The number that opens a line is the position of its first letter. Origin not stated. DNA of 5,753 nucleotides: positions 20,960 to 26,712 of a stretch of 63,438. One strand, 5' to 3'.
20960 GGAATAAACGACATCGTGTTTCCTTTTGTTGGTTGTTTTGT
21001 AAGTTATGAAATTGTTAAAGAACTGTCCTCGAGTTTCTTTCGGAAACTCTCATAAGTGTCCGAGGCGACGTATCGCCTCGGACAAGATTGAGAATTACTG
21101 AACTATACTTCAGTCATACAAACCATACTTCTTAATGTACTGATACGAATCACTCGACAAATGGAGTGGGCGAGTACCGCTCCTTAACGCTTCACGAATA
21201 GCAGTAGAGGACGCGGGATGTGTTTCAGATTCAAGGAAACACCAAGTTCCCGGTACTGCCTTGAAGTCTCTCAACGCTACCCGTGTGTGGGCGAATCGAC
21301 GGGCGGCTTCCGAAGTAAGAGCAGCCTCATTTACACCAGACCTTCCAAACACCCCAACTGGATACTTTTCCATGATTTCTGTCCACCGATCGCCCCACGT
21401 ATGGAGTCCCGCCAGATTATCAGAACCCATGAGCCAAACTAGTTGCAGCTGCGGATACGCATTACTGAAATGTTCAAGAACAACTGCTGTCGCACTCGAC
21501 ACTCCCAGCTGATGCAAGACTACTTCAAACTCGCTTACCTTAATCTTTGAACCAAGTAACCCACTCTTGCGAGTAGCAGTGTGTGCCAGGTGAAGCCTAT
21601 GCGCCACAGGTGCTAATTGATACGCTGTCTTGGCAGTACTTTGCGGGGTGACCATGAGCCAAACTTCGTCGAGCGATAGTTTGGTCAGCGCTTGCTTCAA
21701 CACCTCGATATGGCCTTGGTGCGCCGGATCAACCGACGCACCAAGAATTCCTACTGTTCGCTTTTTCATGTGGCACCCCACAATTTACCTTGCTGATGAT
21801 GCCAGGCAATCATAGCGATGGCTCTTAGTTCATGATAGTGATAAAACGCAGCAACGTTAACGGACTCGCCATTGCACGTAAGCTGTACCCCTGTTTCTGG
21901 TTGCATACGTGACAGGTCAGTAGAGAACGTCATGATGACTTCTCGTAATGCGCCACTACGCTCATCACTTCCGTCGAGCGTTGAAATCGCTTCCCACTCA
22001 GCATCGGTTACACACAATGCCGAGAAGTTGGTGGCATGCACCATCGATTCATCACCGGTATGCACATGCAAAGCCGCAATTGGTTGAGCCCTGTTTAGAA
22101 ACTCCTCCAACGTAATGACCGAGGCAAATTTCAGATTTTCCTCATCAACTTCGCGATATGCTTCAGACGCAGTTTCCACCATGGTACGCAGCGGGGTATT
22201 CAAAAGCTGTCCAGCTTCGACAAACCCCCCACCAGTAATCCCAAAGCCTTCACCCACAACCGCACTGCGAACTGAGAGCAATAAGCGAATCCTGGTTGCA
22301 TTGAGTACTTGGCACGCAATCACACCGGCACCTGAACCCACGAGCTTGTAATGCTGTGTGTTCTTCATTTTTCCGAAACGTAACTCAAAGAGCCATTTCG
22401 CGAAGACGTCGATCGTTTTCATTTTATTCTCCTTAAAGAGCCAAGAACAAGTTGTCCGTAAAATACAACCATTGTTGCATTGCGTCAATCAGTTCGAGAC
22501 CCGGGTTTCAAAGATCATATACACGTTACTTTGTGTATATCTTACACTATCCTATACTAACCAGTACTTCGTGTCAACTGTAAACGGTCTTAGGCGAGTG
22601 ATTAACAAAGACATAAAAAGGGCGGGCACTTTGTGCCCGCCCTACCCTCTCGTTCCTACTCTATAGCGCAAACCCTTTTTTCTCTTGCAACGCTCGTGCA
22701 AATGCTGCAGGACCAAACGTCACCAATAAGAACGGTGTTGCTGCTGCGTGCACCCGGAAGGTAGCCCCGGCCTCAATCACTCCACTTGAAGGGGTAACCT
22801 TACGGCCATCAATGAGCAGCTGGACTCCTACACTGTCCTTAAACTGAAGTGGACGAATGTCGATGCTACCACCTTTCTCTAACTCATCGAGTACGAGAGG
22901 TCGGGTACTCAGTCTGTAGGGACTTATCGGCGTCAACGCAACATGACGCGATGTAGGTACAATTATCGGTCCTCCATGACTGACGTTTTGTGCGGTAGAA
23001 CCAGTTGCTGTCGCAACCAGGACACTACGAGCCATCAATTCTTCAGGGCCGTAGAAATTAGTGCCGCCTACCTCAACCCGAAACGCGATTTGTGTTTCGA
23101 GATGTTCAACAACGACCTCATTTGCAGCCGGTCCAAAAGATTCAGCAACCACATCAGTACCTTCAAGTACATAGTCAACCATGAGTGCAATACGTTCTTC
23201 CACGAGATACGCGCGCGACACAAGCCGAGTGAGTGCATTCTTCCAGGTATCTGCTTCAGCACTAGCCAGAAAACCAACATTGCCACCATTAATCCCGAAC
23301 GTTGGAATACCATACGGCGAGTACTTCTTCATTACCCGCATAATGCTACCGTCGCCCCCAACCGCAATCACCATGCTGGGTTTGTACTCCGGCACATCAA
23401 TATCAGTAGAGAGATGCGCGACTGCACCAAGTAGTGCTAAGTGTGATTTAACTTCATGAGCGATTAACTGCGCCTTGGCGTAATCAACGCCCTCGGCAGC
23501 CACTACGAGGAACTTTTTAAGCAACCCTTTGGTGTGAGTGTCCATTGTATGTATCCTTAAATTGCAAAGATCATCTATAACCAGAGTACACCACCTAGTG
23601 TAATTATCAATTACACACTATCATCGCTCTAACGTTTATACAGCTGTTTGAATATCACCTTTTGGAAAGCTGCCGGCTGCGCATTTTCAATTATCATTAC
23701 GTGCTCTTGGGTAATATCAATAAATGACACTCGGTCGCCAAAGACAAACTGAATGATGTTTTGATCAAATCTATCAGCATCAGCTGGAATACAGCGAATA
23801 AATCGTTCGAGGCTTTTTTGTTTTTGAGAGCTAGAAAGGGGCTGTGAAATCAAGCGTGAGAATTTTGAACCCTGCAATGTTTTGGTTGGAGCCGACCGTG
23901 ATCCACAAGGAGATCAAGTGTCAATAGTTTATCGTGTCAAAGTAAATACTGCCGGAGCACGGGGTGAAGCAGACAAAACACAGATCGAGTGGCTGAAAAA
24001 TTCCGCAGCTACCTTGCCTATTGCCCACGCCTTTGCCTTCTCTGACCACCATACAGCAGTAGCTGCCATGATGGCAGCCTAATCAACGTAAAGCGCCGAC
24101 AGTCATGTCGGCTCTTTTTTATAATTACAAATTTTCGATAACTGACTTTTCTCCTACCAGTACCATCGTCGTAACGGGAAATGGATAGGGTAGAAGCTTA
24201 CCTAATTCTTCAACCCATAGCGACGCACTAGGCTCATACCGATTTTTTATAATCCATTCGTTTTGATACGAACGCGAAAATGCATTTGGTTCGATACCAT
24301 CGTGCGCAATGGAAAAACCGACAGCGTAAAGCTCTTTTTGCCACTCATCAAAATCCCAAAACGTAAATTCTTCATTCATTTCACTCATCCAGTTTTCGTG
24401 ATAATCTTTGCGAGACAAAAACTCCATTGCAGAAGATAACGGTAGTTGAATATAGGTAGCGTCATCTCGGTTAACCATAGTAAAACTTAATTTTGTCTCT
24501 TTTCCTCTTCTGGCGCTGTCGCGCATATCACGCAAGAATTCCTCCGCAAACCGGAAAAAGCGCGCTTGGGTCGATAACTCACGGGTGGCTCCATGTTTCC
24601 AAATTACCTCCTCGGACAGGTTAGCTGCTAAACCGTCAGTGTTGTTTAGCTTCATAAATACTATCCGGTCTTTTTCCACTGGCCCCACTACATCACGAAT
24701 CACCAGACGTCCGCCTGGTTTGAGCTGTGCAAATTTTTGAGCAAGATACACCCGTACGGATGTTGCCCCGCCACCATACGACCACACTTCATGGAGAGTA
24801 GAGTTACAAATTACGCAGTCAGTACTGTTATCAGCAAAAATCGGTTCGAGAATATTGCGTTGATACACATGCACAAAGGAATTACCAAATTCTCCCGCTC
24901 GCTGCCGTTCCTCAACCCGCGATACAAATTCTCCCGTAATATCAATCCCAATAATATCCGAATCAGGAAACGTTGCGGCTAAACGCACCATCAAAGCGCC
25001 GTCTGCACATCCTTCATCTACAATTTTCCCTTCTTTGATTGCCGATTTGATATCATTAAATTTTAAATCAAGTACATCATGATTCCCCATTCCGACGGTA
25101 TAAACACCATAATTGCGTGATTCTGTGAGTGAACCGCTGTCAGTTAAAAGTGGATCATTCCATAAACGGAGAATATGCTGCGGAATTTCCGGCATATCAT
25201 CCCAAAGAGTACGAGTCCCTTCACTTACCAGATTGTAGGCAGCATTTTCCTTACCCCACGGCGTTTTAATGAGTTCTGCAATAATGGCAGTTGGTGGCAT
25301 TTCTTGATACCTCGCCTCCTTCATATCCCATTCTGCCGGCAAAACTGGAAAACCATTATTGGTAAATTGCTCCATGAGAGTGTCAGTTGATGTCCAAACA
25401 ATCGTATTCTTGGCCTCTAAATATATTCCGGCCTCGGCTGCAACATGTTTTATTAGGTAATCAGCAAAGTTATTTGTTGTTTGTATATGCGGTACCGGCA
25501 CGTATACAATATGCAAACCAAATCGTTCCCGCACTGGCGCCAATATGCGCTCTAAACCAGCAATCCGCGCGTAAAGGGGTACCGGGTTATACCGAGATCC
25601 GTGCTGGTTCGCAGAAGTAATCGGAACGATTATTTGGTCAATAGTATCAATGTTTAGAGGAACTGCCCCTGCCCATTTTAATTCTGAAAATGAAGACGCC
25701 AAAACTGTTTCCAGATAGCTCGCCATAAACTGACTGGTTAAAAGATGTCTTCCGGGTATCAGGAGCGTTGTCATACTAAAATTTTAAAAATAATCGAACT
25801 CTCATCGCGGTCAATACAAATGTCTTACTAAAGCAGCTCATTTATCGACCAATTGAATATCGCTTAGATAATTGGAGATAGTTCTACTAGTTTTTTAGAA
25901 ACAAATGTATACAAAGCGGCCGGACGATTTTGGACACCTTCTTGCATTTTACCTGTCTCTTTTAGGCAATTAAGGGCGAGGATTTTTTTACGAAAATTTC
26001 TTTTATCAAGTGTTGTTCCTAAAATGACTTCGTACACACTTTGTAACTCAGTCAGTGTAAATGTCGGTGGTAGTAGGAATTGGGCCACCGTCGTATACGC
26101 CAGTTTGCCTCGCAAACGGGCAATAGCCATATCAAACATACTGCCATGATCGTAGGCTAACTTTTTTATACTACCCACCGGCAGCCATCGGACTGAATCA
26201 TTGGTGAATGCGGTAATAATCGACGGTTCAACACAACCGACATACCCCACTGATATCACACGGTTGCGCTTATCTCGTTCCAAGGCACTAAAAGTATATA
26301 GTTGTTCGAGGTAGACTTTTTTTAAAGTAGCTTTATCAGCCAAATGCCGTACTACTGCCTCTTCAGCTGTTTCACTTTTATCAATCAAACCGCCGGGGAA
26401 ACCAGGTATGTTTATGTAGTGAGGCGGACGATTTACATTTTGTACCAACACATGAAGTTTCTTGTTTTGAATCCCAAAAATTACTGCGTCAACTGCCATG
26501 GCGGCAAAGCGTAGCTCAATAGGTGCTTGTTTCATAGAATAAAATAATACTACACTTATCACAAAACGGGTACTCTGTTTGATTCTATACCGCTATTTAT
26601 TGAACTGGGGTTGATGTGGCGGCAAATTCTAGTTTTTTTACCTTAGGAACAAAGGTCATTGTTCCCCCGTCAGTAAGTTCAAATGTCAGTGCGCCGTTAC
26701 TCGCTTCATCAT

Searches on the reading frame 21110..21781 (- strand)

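Call 90: search_protein_families(library=pfam, proteins=[window:21110-21781:-], max_evalue=0.001)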
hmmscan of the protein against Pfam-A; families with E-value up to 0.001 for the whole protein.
window:21110-21781:- (223 aa): 1 family
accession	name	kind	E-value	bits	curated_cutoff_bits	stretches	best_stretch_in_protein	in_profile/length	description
PF01467.32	CTP_transf_like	-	3.8e-14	53.5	21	1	14-197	3-132/133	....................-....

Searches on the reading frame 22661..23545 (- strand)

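Call 90: search_protein_families(library=pfam, proteins=[window:22661-23545:-], max_evalue=0.001)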
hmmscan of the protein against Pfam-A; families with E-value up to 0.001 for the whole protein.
window:22661-23545:- (294 aa): 2 families
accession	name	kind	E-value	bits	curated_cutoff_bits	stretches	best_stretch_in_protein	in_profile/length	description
PF20143.4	NAD_kinase_C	-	6.4e-12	45.8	23.7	1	168-251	27-104/126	ATP-NAD kinase C-terminal domain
PF01513.26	NAD_kinase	-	3e-10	40.9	25.5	1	57-112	74-129/130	ATP-NAD kinase N-terminal domain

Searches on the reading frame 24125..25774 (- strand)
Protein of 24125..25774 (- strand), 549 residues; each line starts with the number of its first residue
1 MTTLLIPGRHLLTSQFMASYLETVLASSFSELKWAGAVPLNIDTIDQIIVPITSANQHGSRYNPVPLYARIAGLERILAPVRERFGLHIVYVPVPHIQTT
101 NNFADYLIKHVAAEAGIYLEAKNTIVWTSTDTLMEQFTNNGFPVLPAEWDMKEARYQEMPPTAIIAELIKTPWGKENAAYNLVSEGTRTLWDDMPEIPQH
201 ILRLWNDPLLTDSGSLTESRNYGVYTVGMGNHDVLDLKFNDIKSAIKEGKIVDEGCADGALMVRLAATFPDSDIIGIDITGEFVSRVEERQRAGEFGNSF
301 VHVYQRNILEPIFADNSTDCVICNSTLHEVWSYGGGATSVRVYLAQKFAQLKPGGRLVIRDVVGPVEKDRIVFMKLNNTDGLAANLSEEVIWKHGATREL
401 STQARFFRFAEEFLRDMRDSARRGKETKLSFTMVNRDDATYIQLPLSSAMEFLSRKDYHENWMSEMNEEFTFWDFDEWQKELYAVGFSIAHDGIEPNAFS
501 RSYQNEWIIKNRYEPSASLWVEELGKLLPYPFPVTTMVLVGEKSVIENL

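Call 90: search_protein_families(library=pfam, proteins=[window:24125-25774:-], max_evalue=0.001)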
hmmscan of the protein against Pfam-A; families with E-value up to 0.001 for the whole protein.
window:24125-25774:- (549 aa): 7 families
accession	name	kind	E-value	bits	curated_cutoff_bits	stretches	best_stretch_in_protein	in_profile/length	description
PF13847.12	Methyltransf_31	-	5.8e-13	49.2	27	1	248-366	4-114/145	Methyltransferase domain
PF08241.18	Methyltransf_11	-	6.2e-10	40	21.2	1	253-359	2-95/95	Methyltransferase domain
PF08242.18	Methyltransf_12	-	1.2e-09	39.2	30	1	254-357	3-98/98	Methyltransferase domain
PF13649.12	Methyltransf_25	-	1.9e-09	38.5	27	1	251-332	1-79/97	Methyltransferase domain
PF02390.23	Methyltransf_4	-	3.1e-06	27.2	24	1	251-318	5-73/173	Putative methyltransferase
PF13489.12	Methyltransf_23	-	8.8e-06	26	27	1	247-364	22-121/164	Methyltransferase domain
PF05175.20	MTS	-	1.3e-05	25.3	23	1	245-359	30-138/170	Methyltransferase small domain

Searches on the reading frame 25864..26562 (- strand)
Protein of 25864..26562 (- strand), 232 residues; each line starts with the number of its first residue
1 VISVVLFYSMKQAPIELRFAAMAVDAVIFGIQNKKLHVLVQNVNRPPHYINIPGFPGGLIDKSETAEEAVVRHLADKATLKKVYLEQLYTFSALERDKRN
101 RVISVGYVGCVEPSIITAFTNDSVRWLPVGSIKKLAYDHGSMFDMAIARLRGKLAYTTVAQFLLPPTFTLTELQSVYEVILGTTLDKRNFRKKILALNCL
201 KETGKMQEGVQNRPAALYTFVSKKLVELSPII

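Call 90: search_protein_families(library=pfam, proteins=[window:25864-26562:-], max_evalue=0.001)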
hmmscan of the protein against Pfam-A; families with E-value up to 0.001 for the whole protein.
window:25864-26562:- (232 aa): 4 families
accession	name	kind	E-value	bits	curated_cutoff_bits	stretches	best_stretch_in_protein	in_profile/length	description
PF21906.2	NrtR_WHD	-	3.9e-26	91.4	27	1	162-220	3-61/61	NrtR DNA-binding winged helix domain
PF19368.5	AraR_C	-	1.3e-11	45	23.8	1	156-224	1-70/82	AraR C-terminal winged HTH domain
PF00293.34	NUDIX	-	2.1e-09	37.9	21.1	1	23-140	5-128/134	NUDIX domain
PF22327.2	Nudt16-like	-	0.00088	19.7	27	0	54-116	36-100/161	U8 snoRNA-decapping enzyme-like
